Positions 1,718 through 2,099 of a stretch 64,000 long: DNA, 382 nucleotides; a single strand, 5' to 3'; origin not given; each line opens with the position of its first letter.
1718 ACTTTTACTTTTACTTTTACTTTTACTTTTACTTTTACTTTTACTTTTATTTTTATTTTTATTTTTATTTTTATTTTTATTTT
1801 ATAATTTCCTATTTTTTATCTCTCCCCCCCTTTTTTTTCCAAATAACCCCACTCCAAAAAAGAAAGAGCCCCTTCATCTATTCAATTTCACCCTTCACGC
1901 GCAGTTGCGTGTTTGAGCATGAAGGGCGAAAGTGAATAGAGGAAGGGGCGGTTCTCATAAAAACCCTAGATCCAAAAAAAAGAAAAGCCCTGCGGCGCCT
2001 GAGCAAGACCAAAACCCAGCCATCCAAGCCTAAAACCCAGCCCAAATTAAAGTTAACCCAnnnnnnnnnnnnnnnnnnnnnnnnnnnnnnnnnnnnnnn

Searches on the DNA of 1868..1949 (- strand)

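Call 83: build_rna_model(alignment_id=A3, structure=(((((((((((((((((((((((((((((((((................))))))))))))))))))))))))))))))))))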
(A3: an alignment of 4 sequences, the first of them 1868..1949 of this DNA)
Model R1 built from alignment A3 (4 sequences, 82 columns); structure: as given.
model positions 82; base pairs 33; branch points 0; effective number of sequences 1.5; information 0.692 bits per position. Calibrated on 0.2 Mb of random sequence (short: E-values are rough).
structure used (alignment columns):
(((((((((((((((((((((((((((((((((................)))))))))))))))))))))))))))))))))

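Call 84: search_with_rna_model(model_id=R1, sources=[window, L059, L060, L061, L063, L064, L065, L066, L067, L068], max_evalue=10)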
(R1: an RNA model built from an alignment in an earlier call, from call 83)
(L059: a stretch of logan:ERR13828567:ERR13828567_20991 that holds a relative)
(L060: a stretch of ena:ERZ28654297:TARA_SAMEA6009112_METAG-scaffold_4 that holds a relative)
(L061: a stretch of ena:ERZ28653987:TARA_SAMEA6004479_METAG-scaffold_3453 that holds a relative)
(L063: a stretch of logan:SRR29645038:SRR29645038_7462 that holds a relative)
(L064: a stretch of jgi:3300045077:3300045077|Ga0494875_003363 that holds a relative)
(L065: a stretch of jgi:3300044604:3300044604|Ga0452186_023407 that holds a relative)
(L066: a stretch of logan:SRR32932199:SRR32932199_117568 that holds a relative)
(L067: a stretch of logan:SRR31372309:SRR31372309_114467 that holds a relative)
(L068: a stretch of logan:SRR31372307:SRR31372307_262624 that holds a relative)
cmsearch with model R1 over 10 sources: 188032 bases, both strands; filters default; matches with E-value up to 10: 9.
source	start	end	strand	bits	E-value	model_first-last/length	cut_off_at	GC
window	25427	25508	+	95.8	6.3e-23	1-82/82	no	0.5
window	1868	1949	-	95.2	8.9e-23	1-82/82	no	0.51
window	53217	53298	+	94.5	1.4e-22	1-82/82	no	0.54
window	15959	16040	+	92.7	4.5e-22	1-82/82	no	0.57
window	25427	25508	-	63.5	3.6e-14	1-82/82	no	0.5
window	15959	16040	-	58.9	6.2e-13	1-82/82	no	0.57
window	1868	1949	+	54.3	1.1e-11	1-82/82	no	0.51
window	53217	53298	-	53.9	1.4e-11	1-82/82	no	0.54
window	15875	15896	+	18.7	0.051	31-52/82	no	0.5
